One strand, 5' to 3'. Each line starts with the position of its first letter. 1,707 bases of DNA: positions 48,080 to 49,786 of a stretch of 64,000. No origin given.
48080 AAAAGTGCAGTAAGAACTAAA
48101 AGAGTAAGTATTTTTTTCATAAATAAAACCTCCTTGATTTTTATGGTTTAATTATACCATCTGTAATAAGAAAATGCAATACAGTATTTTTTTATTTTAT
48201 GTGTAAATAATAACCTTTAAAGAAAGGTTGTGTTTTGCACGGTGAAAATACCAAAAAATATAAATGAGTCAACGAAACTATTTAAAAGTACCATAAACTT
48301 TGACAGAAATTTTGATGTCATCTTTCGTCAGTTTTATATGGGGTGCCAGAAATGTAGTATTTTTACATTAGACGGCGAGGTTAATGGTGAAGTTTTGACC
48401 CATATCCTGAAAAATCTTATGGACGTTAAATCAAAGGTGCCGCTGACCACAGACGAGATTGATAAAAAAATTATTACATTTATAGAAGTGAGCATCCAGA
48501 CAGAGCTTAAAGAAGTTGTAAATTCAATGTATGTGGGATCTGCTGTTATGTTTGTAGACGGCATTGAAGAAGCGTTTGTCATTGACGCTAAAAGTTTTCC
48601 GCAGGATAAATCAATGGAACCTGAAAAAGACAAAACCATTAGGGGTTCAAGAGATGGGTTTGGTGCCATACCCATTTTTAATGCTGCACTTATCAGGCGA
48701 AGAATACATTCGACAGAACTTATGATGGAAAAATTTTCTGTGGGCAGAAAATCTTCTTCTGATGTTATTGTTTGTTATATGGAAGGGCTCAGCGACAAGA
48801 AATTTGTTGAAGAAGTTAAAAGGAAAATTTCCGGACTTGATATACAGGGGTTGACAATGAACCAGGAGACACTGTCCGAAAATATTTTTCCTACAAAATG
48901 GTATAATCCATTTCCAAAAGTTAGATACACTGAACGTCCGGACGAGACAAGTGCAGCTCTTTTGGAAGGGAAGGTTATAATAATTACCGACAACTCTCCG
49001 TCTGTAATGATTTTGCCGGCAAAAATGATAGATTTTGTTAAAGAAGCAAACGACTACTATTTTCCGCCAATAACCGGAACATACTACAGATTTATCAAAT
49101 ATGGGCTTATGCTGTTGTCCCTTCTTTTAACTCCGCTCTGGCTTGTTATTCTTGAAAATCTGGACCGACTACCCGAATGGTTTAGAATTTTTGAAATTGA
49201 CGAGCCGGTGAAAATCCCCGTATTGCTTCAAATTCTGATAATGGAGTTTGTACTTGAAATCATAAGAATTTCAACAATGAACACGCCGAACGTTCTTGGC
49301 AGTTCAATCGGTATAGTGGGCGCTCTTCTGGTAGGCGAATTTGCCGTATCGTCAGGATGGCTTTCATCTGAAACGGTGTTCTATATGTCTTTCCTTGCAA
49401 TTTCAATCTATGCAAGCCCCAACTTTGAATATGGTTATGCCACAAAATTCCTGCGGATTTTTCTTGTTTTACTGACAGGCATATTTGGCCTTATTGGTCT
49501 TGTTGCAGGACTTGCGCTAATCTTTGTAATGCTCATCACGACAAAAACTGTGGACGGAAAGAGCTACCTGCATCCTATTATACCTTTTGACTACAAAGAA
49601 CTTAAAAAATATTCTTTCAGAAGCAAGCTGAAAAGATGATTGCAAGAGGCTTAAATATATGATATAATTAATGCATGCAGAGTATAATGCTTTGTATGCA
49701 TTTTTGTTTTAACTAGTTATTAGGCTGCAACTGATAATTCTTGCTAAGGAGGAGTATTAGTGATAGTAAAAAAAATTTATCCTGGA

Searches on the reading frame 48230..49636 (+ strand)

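Call 73: search_protein_families(library=pfam, proteins=[window:48230-49636:+], max_evalue=0.001)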
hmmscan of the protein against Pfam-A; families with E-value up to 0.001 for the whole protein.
window:48230-49636:+ (469 aa): 1 family
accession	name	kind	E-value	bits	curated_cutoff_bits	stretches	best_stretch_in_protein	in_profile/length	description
PF03323.18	GerA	-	5e-131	437.9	27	1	24-468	7-458/466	Bacillus/Clostridium GerA spore germination protein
